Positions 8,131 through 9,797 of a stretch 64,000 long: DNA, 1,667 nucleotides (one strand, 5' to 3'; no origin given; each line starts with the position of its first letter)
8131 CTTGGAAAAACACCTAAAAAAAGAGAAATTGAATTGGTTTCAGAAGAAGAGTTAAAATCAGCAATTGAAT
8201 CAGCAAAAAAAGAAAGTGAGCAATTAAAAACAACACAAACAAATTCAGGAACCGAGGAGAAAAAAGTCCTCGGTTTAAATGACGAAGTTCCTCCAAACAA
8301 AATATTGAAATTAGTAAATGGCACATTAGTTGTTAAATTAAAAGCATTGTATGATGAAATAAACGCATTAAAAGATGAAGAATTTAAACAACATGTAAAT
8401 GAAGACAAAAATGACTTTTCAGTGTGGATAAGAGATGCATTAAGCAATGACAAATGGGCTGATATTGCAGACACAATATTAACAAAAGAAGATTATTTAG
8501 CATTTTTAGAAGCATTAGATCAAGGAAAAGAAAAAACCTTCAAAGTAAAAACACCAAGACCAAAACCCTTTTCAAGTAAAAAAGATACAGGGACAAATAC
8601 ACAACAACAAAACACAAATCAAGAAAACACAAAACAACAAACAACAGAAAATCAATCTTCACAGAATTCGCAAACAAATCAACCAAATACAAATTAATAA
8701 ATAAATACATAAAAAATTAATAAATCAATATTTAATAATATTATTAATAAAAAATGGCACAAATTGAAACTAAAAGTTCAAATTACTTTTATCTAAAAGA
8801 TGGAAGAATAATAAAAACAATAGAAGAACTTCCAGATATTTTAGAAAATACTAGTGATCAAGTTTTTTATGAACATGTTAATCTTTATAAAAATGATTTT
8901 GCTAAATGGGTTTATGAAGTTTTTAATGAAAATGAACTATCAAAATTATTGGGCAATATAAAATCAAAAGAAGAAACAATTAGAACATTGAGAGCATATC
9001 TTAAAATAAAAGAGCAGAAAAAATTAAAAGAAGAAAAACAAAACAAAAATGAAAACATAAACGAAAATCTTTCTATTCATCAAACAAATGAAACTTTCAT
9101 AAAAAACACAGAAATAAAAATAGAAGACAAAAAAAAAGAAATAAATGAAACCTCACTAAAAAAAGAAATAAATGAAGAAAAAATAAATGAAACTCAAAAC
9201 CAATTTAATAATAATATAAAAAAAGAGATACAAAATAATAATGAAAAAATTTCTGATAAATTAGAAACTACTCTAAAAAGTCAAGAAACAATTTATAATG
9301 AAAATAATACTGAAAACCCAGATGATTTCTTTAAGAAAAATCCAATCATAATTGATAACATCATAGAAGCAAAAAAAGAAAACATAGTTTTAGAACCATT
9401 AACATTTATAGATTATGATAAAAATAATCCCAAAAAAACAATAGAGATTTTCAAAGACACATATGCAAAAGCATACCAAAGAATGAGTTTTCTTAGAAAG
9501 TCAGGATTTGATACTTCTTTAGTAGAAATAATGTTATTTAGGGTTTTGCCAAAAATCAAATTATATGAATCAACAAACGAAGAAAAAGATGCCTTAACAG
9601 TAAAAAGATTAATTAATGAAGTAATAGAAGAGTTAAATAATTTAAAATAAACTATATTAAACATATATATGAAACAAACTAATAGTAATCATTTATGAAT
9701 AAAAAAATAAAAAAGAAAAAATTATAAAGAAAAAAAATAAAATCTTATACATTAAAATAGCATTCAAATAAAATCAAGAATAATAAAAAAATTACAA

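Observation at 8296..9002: A conserved ~70-aa module (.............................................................) occurs in four proteins of the island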

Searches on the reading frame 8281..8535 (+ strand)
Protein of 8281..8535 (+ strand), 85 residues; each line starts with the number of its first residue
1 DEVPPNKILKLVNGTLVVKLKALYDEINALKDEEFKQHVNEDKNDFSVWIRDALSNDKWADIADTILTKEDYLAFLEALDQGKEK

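Call 13: search_protein_families(library=pfam, proteins=[window:8281-8535:+], max_evalue=10)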
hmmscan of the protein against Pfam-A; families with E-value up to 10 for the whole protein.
window:8281-8535:+ (85 aa): 1 family
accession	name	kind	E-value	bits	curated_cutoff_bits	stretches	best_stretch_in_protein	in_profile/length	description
PF19027.5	DUF5752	-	0.057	13.2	23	1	40-66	54-80/208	Family of unknown function (DUF5752)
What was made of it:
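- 8281..8535 (+): Module copy 1, near the C-terminus of ORF A (aa ~1082-1166). A 58-aa Gln/Asn/Thr-rich tail follows it. Best Pfam hit is DUF5752 at 13.2 bits (call 13).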

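Call 15: find_homologous_proteins(query=A1, max_evalue=0.001)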
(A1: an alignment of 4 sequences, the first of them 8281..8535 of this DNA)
Query A1 (4 sequences) (85 aa, profile of the alignment): 16 proteins with E <= 0.001 among 119 candidates.
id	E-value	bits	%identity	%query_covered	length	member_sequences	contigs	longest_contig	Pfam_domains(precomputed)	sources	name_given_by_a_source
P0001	3.5e-17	80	36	88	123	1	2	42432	PF19027.6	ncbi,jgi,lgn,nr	ncbi:hypothetical protein HQ545_01780 [Candidatus Woesearchaeota archaeon]|nr:hypothetical protein [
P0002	8.3e-17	79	39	92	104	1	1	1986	-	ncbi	-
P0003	9.2e-17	79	33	71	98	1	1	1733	PF19027.6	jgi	jgi:hypothetical protein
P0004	2.7e-16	77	37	82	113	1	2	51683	-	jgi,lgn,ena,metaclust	metaclust:\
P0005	4.5e-16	76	33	67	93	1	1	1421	PF19027.6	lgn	-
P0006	5.5e-16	76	44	49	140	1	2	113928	-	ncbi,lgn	-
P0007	1.1e-15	75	47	51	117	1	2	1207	-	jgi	jgi:phage anti-repressor protein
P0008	7.1e-15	72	34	81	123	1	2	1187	-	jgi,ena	-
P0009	6.5e-14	69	38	81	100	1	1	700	PF19027.6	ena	-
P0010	1.2e-13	68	41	52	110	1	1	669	PF19027.6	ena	-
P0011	1.6e-13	68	47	55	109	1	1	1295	PF19027.6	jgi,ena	-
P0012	2.2e-13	68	38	62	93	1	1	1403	PF19027.6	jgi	-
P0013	3.0e-11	61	35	81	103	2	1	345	-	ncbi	-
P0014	5.6e-11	60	41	66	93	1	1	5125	PF19027.6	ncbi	-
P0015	1.2e-10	59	38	56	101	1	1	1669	PF19027.6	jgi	jgi:hypothetical protein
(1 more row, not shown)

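Call 23: search_solved_structures(query=A1, max_evalue=10)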
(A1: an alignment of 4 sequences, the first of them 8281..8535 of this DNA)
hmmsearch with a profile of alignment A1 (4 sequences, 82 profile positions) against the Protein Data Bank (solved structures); distinct sequences matched with E-value up to 10: 2.
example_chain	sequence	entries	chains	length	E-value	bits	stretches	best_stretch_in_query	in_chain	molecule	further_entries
4cso_A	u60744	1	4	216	1.7e-06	31.1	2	24-65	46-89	ORFY PROTEIN, TRANSCRIPTION FACTOR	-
4yo2_A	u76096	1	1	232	2.3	11.5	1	13-76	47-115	Transcription factor E2F8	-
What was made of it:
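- The depositors of 4CSO named the molecule "ORFY protein, transcription factor" (call 23).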

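Call 24: search_solved_structures(query=A1, max_evalue=0.01, show_alignments=1)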
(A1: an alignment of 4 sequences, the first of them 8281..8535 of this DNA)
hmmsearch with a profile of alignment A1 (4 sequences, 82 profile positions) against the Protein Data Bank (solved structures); distinct sequences matched with E-value up to 0.01: 1.
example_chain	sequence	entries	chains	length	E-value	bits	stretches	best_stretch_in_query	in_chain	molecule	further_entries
4cso_A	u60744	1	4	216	1.7e-06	31.1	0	24-65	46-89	ORFY PROTEIN, TRANSCRIPTION FACTOR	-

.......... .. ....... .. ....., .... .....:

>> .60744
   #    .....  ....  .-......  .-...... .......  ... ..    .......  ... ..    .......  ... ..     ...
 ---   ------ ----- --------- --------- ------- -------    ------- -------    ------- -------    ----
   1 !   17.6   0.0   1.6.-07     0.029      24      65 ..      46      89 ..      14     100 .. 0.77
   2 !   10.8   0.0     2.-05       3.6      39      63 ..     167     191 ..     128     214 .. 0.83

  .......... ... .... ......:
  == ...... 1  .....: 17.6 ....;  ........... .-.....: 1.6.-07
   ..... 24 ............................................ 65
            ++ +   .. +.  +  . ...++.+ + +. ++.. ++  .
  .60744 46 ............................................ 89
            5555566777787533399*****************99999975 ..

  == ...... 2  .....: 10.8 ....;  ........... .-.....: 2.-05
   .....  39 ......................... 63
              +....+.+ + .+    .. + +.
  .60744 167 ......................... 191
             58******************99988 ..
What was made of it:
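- On Pfam PF19027 DUF5752 (OrfY family): The 4-copy profile hits 4CSO at E 1.7e-6, with two stretches at its two NDF..W motifs (calls 23, 24).
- The 4-copy profile hits 4CSO at E 1.7e-6, with two stretches around its two NDF..W motifs (calls 23, 24).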

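Call 27: search_protein_representatives(alignment_id=A1)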
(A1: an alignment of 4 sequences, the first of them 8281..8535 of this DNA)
Query: 4 sequences, 82 profile positions. Proteins with E-value up to 0.001 (for the whole library): 4597; up to 1e-10: 2540; up to 1e-30: 31. The best 150 are listed.
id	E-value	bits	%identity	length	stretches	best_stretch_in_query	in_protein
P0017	2.2e-41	155.8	-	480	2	2-76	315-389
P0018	2.4e-41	155.7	-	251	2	2-76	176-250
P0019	3.3e-40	152.0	-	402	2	3-77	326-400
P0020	5.4e-40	151.3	-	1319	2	3-79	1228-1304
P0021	2.5e-39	149.2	-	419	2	3-76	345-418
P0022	4.3e-39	148.4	-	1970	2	2-78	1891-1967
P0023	2.1e-38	146.2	-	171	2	5-76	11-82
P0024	3.2e-38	145.6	-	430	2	2-76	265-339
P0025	3.6e-37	142.3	-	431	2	2-75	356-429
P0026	4.0e-37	142.1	-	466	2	4-74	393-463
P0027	6.8e-37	141.4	-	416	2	2-75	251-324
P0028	8.9e-37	141.0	-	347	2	2-76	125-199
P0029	1.7e-36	140.1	-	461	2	3-76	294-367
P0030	2.3e-36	139.7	-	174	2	4-75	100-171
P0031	2.7e-36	139.5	-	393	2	3-76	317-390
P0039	6.9e-33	128.5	-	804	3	3-74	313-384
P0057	1.8e-27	111.2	-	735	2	4-78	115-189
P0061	1.0e-26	108.8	-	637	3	5-76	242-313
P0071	2.8e-24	101.0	-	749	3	10-75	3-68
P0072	1.0e-23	99.1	-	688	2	3-77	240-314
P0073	1.4e-23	98.7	-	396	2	3-77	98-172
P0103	6.8e-20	86.9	-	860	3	2-74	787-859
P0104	7.5e-20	86.8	-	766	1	3-81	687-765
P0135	3.7e-19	84.6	-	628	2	5-77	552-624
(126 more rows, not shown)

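Call 35: search_protein_families(library=pfam, alignment_id=A2, max_evalue=0.001)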
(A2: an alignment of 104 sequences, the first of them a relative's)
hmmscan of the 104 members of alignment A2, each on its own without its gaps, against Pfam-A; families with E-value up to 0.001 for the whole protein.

A. member 1, P0017 (480 aa): 1 family
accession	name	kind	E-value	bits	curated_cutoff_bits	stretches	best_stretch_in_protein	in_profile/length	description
PF19027.5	DUF5752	-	8.2e-05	22.5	23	0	321-373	128-186/208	Family of unknown function (DUF5752)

B. families by the number of members that match (of 104 scanned): 50 families (the first 25 are shown)
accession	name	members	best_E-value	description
PF19027.5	DUF5752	75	1.3e-12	Family of unknown function (DUF5752)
PF01935.23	DUF87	8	1.6e-11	Helicase HerA, central domain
PF05872.18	HerA_C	6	2.2e-08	Helicase HerA-like C-terminal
PF13620.12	CarboxypepD_reg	5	6.2e-66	Carboxypeptidase regulatory-like domain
PF06745.19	ATPase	5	6.1e-50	KaiC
PF13481.12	AAA_25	5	1.2e-08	AAA domain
PF01580.24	FtsK_SpoIIIE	5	4.1e-05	FtsK/SpoIIIE family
PF13715.12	CarbopepD_reg_2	4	4.7e-49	CarboxypepD_reg-like domain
PF05377.16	FlaC_arch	4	3.5e-10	Flagella accessory protein C (FlaC)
PF03796.21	DnaB_C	4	7.4e-07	DnaB-like helicase C terminal domain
PF07088.17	GvpD_P-loop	4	1.6e-06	GvpD gas vesicle protein, P-loop domain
PF10412.15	TrwB_AAD_bind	3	1.8e-05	Type IV secretion-system coupling protein DNA-binding domain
PF13012.11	MitMem_reg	3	0.00012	Maintenance of mitochondrial structure and function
PF00270.35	DEAD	3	0.00023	DEAD/DEAH box helicase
PF07719.23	TPR_2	2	2.6e-14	Tetratricopeptide repeat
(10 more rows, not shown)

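Call 66: find_homologous_proteins(query=P0023, max_evalue=0.00001)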
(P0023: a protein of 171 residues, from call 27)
Query P0023 (171 aa): 3 proteins with E <= 0.00001 among 114 candidates.
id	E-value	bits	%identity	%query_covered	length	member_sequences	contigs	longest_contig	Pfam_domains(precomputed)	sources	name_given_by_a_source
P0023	6.4e-108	376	100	100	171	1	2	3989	PF19027.6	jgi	jgi:hypothetical protein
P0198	3.1e-20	91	50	61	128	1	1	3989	-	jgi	jgi:hypothetical protein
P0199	5.2e-14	71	46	51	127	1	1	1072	PF19027.6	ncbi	-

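Call 75: predict_structure(alignment_id=A4)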
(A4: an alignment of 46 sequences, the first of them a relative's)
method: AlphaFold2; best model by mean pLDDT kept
length: 171 residues; sequences in the alignment: 46
mean_pLDDT: 88.5   pTM: 0.68
mean pLDDT of the five models: 88.5, 87.2, 86.6, 86.4, 84.8
residues with pLDDT >= 90: 119; 70-90: 36; 50-70: 7; < 50: 9
segments of 3 or more residues with pLDDT < 50: 1-9
pLDDT, mean of each block of 10 residues (from residue 1): 44 71 88 93 90 89 94 94 83 96 94 97 97 97 92 98 91 51
secondary structure, 60 per line:
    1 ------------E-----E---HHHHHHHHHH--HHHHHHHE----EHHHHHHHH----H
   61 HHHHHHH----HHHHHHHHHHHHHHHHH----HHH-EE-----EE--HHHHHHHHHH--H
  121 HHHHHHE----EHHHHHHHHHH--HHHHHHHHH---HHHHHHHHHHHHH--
elements in order: H23-32 H35-41 H48-55 H60-67 H72-88 H108-117 H120-126 H133-142 H145-153 H157-169
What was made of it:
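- I judge this higher than two freely tethered 80-aa domains would usually give (call 75).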

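Call 78: fold_search(model_id=the predicted structure, library=pdb)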
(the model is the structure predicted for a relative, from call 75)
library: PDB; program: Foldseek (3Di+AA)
matches with E <= 10: 91; with E <= 0.001: 2
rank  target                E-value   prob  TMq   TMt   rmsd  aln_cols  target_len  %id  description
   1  4cso_B                3.5e-04  1.00  0.36  0.29  18.1       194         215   20  The structure of OrfY from Thermoproteus tenax (released 2014-03-19)
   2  4cso_D                6.2e-04  1.00  0.36  0.29  18.5       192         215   21  The structure of OrfY from Thermoproteus tenax (released 2014-03-19)
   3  8p0j_H                4.1e-01  0.10  0.16  0.09  16.0       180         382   10  Cryo EM map and model of the vaccinia RNA polymerase intermediate pre-initiation open promoter complex (released 2024-05-22)
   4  6vjs_D                1.2e+00  0.04  0.15  0.05  13.4       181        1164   13  Escherichia coli RNA polymerase and ureidothiophene-2-carboxylic acid complex (released 2020-10-07)
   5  4ak9_B                1.4e+00  0.06  0.20  0.13  16.1       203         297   12  Structure of chloroplast FtsY from Physcomitrella patens (released 2013-01-16)
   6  4ak9_A                2.0e+00  0.11  0.30  0.20  15.2       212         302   12  Structure of chloroplast FtsY from Physcomitrella patens (released 2013-01-16)
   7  7wu3_R                2.4e+00  0.04  0.20  0.15  16.7       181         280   10  Cryo-EM structure of the adhesion GPCR ADGRF1 in complex with miniGs (released 2022-04-27)
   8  4mex_D                2.4e+00  0.03  0.16  0.05  13.2       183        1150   14  Crystal structure of Escherichia coli RNA polymerase in complex with salinamide A (released 2014-05-21)
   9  6alf_J                2.5e+00  0.03  0.17  0.05  13.7       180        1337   14  CryoEM structure of crosslinked E.coli RNA polymerase elongation complex (released 2017-08-16)
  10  8j9b_K                2.8e+00  0.02  0.14  0.09  18.2       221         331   11  LnaB-actin binary complex (released 2024-05-08)
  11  7tod_MODEL_1_A        3.4e+00  0.04  0.16  0.20  13.7       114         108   11  Solution structure of the phosphatidylinositol 3-phosphate binding domain from the Legionella effector SetA (released 2023-02-08)
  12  3lr2_A                3.6e+00  0.05  0.19  0.23  14.9       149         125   15  Self-assembly of spider silk proteins is controlled by a pH-sensitive relay (released 2010-05-12)
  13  8t0l_J                3.6e+00  0.02  0.17  0.05  13.7       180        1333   14  E. coli Sw2/Snf2 ATPase RapA bound to both ADP-AlF3 and reconstituted E. coli RNA polymerase post-termination complex  (released 2025-04-02)
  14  6vjs_I                3.8e+00  0.03  0.14  0.05  11.9       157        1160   12  Escherichia coli RNA polymerase and ureidothiophene-2-carboxylic acid complex (released 2020-10-07)
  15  2zb9_B                3.8e+00  0.02  0.15  0.15  16.8       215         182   11  Crystal structure of TetR family transcription regulator SCO0332 (released 2008-01-29)
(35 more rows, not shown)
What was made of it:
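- The tandem AlphaFold model superposes poorly on 4CSO as a whole (TM 0.36, rmsd 18 A, call 78).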

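Call 80: search_protein_families(library=pfam, proteins=[P0021, P0073, P0039, P0057, P0061, P0071, P0072, P0103, P0104, P0135], max_evalue=0.001)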
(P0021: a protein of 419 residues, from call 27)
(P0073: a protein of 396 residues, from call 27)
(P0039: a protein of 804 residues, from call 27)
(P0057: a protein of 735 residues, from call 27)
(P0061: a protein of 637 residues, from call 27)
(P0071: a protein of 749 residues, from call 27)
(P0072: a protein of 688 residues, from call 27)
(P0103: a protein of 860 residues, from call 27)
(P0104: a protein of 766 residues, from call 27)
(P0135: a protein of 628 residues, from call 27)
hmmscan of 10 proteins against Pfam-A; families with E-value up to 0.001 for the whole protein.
P0021 (419 aa): 1 family
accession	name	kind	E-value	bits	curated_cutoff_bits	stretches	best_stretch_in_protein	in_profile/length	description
PF19027.5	DUF5752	-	9.7e-11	41.8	23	1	258-406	13-190/208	Family of unknown function (DUF5752)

P0073 (396 aa): 1 family
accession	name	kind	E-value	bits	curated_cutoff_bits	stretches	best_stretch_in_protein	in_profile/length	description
PF19027.5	DUF5752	-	4.5e-05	23.3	23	0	41-130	50-155/208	Family of unknown function (DUF5752)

P0039 (804 aa): 7 families
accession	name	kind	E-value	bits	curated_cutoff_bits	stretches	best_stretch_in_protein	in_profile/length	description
PF06745.19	ATPase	-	1.9e-45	155.4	26.6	1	567-800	3-230/231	KaiC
PF19027.5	DUF5752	-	5.1e-11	42.7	23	1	346-374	53-81/208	Family of unknown function (DUF5752)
PF13481.12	AAA_25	-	1.3e-06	28.7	27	1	576-731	26-187/195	AAA domain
PF07088.17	GvpD_P-loop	-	4.4e-06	27.1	24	1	582-756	9-172/189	GvpD gas vesicle protein, P-loop domain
PF03796.21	DnaB_C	-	2.2e-05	24.4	27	1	567-630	4-67/255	DnaB-like helicase C terminal domain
PF13245.12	AAA_19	-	0.00074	20.1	25.1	0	584-619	12-49/134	AAA domain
PF06068.19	TIP49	-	0.00095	18.9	23.8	0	545-623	16-87/347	TIP49 P-loop domain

P0057 (735 aa): 1 family
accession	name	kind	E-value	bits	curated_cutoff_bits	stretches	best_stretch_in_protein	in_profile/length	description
PF19027.5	DUF5752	-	1.5e-05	24.9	23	0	146-203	41-110/208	Family of unknown function (DUF5752)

P0061 (637 aa): 7 families
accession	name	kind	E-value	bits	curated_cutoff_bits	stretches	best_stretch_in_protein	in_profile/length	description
PF06745.19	ATPase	-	6e-48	163.7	26.6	1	399-633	2-230/231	KaiC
PF19027.5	DUF5752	-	1.3e-12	48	23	2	33-166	57-204/208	Family of unknown function (DUF5752)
PF13481.12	AAA_25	-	3.7e-08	33.7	27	1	406-564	23-187/195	AAA domain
PF07088.17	GvpD_P-loop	-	1.6e-06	28.6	24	1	417-589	11-172/189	GvpD gas vesicle protein, P-loop domain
PF03796.21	DnaB_C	-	1.6e-05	24.9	27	1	398-463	2-67/255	DnaB-like helicase C terminal domain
PF00437.27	T2SSE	-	0.00039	19.6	24.9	1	418-475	144-199/370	Type II/IV secretion system protein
PF13245.12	AAA_19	-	0.00043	20.9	25.1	0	417-456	12-53/134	AAA domain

P0071 (749 aa): 5 families
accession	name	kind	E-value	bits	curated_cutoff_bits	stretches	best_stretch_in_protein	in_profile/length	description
PF06745.19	ATPase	-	8.4e-50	169.7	26.6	1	510-745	1-230/231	KaiC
PF13481.12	AAA_25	-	2.7e-08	34.1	27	1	519-677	24-188/195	AAA domain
PF19027.5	DUF5752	-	5.2e-07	29.7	23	0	32-70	56-95/208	Family of unknown function (DUF5752)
PF07088.17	GvpD_P-loop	-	2.1e-06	28.2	24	1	528-701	10-172/189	GvpD gas vesicle protein, P-loop domain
PF00154.27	RecA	-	0.00011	22.2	27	1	503-569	26-93/262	recA bacterial DNA recombination protein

P0072 (688 aa): 5 families
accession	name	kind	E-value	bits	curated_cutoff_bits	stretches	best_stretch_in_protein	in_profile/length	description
PF06745.19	ATPase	-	4.1e-46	157.6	26.6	1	449-684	1-230/231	KaiC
PF13481.12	AAA_25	-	1.2e-08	35.2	27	1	459-615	25-187/195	AAA domain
PF19027.5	DUF5752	-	1.2e-07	31.8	23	1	248-322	17-103/208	Family of unknown function (DUF5752)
PF03796.21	DnaB_C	-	5e-06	26.5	27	1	449-546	2-98/255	DnaB-like helicase C terminal domain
PF07088.17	GvpD_P-loop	-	8e-06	26.3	24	1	466-640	9-172/189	GvpD gas vesicle protein, P-loop domain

P0103 (860 aa): 6 families
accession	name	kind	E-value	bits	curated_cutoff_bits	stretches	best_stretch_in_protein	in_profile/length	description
PF01935.23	DUF87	-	1.6e-11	45.2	23.2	1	160-258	1-81/220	Helicase HerA, central domain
PF05872.18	HerA_C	-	4.9e-08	32.5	22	1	169-230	10-71/502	Helicase HerA-like C-terminal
PF19027.5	DUF5752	-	1.1e-06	28.5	23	0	607-639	52-84/208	Family of unknown function (DUF5752)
PF10412.15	TrwB_AAD_bind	-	1.8e-05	24.3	20.5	0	180-221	15-56/387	Type IV secretion-system coupling protein DNA-binding domain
PF01580.24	FtsK_SpoIIIE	-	4.1e-05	23.6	24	1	156-204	16-63/221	FtsK/SpoIIIE family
PF00270.35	DEAD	-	0.001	19.3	26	0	182-218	16-55/167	DEAD/DEAH box helicase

P0104 (766 aa): 0 families

P0135 (628 aa): 1 family
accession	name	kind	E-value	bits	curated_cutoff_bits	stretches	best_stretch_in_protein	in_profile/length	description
PF05377.16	FlaC_arch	-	7.6e-09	36.3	27.8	1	229-282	1-54/55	Flagella accessory protein C (FlaC)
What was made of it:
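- A tandem-module protein, P0021, matches profile positions 13-190 in one stretch (call 80). Fusions to KaiC and HerA ATPases are not explained (call 80).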

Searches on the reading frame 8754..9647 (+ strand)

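Call 9: search_protein_families(library=pfam, proteins=[window:8754-9647:+], max_evalue=0.01)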
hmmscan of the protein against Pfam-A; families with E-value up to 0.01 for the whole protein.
window:8754-9647:+ (298 aa): 1 family
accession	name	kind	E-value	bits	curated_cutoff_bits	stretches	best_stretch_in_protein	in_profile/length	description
PF19027.5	DUF5752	-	0.0019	18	23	1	43-124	54-135/208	Family of unknown function (DUF5752)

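Call 10: search_protein_families(library=ncbifam, proteins=[window:8754-9647:+], max_evalue=0.01)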
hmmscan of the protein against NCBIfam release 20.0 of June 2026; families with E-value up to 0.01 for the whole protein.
window:8754-9647:+ (298 aa): 0 families

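Call 77: search_protein_families(library=padloc, proteins=[window:8754-9647:+], max_evalue=0.001)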
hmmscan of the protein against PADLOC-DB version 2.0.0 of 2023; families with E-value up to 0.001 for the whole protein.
window:8754-9647:+ (298 aa): 0 families

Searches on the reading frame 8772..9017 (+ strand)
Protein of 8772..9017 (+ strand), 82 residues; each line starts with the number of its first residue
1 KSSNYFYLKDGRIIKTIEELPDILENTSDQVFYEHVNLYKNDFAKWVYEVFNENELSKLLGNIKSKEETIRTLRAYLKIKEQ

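Call 13: search_protein_families(library=pfam, proteins=[window:8772-9017:+], max_evalue=10)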
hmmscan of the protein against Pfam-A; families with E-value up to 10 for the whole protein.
window:8772-9017:+ (82 aa): 4 families
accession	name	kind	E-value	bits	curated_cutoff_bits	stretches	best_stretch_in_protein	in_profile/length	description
PF19027.5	DUF5752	-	3.1e-05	23.9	23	1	37-75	54-93/208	Family of unknown function (DUF5752)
PF09674.15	DUF2400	-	0.045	14.2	25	1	12-78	32-99/225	Protein of unknown function (DUF2400)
PF23430.1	DUF7117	-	0.061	13.4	28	1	16-77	138-198/232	Family of unknown function (DUF7117)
PF09457.15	RBD-FIP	-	0.13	12.5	23.3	0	17-27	31-41/41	FIP domain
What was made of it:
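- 8772..9017 (+): Module copy 2, at the N-terminus of ORF B (aa ~7-88). DUF5752 at 23.9 bits, above the cut-off (call 13).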
